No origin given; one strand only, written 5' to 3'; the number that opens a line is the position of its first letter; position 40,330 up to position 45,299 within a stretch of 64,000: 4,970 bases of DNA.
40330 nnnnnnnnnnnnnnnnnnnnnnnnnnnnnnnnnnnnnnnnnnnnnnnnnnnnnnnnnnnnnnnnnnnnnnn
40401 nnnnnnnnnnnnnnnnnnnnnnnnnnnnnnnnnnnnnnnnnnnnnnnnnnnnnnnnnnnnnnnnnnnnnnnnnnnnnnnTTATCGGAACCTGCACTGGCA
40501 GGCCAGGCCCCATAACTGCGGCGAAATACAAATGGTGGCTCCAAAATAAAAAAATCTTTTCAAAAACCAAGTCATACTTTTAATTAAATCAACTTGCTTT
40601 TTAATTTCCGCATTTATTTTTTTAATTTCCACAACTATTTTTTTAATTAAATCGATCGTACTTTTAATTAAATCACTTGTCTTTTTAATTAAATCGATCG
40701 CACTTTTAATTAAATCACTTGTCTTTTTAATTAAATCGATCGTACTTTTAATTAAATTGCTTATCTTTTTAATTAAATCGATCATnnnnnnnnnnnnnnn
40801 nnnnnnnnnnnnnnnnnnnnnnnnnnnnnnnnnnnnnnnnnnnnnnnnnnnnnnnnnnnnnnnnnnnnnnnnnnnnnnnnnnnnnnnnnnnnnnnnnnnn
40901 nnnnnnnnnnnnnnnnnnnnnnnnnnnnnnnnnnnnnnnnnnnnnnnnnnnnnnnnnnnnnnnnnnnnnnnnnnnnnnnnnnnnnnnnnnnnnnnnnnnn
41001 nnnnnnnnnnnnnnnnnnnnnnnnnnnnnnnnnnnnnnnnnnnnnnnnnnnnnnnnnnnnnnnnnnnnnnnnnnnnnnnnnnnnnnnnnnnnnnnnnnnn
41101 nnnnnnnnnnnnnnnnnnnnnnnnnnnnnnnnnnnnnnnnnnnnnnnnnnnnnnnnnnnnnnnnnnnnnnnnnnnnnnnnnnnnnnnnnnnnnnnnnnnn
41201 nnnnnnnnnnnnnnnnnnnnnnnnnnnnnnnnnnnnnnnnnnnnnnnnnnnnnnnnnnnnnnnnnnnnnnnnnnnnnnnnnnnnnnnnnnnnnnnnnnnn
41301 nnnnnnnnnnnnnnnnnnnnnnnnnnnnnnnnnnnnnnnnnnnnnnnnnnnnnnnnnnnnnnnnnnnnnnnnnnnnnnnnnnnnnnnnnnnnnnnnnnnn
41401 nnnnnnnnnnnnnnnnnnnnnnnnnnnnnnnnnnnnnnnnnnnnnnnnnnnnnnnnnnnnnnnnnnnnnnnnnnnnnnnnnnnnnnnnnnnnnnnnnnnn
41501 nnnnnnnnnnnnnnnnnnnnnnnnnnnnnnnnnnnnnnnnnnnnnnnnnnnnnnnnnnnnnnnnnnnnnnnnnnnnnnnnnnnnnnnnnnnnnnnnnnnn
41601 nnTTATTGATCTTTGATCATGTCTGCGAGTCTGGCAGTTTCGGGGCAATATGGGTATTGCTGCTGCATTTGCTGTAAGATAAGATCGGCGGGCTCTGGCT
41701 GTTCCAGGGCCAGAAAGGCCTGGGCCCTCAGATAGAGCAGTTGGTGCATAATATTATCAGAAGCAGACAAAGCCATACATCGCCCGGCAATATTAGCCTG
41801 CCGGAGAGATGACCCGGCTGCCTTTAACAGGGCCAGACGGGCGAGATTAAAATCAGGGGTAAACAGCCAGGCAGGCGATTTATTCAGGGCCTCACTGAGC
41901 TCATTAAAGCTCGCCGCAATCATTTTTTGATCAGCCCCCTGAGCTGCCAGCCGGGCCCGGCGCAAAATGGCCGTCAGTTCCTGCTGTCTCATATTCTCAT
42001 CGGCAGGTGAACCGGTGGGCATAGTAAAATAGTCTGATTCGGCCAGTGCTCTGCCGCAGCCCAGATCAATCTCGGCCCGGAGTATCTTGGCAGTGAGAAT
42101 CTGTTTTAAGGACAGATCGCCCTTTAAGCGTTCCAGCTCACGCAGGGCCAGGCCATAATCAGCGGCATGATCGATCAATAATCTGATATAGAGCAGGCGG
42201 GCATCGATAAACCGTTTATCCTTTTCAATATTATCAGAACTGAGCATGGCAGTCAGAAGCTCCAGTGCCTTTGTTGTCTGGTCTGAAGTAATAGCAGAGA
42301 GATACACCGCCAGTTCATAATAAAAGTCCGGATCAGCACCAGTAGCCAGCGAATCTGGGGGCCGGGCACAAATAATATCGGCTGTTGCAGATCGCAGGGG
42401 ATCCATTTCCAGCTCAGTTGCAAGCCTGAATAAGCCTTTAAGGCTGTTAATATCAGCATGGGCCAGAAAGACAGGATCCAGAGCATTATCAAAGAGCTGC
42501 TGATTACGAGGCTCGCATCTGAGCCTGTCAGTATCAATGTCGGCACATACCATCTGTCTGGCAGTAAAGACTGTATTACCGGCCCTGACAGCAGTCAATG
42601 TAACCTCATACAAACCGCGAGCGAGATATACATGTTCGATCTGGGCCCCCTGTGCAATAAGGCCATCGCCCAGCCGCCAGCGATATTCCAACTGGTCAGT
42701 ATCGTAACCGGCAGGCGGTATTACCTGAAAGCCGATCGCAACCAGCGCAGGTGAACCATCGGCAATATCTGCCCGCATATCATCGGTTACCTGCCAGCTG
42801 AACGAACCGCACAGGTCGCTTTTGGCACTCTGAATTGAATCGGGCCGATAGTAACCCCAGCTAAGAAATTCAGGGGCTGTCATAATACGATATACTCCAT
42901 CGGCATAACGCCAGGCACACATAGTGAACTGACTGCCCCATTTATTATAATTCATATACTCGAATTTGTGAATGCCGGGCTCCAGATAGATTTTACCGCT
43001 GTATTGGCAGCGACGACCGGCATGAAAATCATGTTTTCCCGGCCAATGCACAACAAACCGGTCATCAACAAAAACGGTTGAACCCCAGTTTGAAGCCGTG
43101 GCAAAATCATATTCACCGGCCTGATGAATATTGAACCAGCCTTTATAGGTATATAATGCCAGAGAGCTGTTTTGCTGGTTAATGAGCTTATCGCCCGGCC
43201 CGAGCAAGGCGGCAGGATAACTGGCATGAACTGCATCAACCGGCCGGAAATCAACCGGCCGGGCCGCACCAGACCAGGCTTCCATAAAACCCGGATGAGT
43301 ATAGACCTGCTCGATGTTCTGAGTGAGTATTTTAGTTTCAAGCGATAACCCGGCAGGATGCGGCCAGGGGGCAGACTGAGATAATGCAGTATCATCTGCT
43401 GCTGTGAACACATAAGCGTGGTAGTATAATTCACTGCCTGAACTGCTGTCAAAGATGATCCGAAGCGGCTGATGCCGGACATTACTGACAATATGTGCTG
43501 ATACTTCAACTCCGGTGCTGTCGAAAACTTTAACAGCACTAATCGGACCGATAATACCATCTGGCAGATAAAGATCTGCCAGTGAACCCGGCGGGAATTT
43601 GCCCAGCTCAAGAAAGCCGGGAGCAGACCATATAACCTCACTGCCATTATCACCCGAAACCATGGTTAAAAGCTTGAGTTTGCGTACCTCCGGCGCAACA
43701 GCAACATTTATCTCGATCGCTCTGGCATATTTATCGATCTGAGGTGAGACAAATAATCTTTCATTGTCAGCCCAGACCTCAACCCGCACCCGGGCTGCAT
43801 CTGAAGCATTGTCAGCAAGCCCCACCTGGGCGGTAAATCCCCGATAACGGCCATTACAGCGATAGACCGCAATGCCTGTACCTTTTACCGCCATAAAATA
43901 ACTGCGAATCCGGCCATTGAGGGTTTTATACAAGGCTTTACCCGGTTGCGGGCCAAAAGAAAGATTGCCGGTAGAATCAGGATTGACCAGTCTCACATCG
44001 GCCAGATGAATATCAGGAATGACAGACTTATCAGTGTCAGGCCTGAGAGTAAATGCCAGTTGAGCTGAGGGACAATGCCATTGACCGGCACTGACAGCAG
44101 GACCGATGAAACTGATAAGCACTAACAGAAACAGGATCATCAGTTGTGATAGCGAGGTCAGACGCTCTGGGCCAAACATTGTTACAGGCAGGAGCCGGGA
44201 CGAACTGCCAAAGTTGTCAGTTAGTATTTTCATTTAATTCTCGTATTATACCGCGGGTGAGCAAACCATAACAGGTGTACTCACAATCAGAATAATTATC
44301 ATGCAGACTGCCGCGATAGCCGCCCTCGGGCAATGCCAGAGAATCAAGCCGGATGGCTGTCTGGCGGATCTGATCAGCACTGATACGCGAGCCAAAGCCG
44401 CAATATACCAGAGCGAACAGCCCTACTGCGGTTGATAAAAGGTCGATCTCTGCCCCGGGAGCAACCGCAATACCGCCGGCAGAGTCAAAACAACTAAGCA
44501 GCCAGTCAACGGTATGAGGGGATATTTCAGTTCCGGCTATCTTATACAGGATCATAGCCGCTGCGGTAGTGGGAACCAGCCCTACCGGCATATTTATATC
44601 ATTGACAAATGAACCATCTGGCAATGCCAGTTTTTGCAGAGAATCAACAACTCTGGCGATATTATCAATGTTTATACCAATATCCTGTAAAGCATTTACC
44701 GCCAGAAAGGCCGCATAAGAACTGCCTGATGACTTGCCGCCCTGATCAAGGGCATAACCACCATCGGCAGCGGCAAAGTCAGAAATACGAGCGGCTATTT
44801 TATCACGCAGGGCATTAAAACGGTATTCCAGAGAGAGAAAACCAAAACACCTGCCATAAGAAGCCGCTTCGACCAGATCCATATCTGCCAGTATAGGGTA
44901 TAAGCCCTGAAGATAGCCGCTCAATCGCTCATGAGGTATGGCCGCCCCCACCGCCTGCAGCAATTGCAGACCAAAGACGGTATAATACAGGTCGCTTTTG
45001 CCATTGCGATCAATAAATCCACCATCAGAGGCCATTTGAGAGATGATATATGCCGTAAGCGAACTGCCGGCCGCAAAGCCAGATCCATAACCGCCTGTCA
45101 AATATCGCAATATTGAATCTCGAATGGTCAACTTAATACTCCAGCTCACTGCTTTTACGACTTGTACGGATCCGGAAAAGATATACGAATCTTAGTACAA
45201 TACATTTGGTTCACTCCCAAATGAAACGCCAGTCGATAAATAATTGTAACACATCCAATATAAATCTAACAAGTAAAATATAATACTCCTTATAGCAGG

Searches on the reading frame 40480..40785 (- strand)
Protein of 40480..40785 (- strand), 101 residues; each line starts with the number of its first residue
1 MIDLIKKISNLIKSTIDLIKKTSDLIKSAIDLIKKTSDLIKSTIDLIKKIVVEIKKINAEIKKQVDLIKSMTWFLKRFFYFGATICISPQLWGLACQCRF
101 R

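Call 8: search_protein_families(library=pfam, proteins=[window:40480-40785:-], max_evalue=0.01)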
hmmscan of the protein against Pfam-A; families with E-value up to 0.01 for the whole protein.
window:40480-40785:- (101 aa): 1 family
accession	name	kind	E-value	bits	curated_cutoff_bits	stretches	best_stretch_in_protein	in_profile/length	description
PF22872.1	DUF7018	-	0.00054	20.6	27.8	1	5-78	8-83/116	Domain of unknown function (DUF7018)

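Call 94: find_homologous_proteins(query=window:40480-40785:-, max_evalue=0.001)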
Query window:40480-40785:- (101 aa): 1 proteins with E <= 0.001 among 8000 candidates.
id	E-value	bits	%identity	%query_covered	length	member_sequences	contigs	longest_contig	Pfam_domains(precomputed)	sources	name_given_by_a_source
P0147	8.2e-4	38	68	41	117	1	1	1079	-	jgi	jgi:hypothetical protein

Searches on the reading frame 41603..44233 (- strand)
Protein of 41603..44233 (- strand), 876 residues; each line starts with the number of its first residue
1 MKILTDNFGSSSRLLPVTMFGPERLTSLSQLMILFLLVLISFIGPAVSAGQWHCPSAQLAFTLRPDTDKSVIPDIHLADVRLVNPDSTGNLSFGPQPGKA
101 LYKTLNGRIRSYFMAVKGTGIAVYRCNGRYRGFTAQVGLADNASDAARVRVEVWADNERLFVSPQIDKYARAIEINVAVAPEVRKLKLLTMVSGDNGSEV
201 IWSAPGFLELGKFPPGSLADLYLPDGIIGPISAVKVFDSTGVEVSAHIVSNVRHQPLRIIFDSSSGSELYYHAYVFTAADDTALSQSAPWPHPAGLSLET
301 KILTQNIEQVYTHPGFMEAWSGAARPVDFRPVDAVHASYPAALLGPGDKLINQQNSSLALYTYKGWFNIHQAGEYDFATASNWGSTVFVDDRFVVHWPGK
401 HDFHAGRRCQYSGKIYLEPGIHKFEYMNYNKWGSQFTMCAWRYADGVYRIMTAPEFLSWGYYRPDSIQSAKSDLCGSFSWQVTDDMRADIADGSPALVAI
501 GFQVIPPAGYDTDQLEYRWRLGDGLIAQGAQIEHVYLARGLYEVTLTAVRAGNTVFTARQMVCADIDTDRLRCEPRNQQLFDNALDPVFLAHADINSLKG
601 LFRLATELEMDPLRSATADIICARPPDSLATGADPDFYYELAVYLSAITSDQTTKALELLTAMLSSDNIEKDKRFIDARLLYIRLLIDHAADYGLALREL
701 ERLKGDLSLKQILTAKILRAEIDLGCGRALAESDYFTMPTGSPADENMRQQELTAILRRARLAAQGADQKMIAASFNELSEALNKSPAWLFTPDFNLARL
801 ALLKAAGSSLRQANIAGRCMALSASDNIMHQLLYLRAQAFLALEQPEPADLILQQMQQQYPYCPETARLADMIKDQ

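Call 8: search_protein_families(library=pfam, proteins=[window:41603-44233:-], max_evalue=0.01)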
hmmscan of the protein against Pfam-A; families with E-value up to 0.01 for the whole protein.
window:41603-44233:- (876 aa): 4 families
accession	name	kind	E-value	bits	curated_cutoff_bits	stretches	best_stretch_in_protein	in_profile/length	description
PF08305.17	NPCBM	-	2.1e-11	44.4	23.9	1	116-202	44-131/137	NPCBM/NEW2 domain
PF18911.6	PKD_4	-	2.7e-09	37.4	27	1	510-549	30-69/85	PKD domain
PF00801.26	PKD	-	1.9e-08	34.6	23.5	1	511-548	26-65/80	PKD domain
PF07691.17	PA14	-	0.0038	17.5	24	1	363-449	50-141/147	PA14 domain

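Call 11: find_encoding_contigs(protein=window:41603-44233:-, flank=10000, max_places=10)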
Protein window:41603-44233:- (876 aa): no gene with exactly this product is on record in the collection.

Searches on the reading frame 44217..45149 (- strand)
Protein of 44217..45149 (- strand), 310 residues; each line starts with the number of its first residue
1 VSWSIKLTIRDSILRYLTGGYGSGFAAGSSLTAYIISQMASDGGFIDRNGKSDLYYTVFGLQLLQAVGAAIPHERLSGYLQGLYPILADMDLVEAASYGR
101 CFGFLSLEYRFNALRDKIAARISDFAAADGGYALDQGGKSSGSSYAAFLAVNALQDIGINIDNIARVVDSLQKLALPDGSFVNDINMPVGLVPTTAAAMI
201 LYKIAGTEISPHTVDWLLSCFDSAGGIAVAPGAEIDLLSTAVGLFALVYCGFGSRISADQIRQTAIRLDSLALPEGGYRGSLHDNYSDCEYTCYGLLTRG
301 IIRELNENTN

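Call 8: search_protein_families(library=pfam, proteins=[window:44217-45149:-], max_evalue=0.01)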
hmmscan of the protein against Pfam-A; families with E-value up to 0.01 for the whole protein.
window:44217-45149:- (310 aa): 1 family
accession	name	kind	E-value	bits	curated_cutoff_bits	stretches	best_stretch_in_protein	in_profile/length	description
PF00432.27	Prenyltrans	-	7.8e-12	45.7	26.5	2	114-234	51-174/304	Prenyltransferase alpha-alpha toroid domain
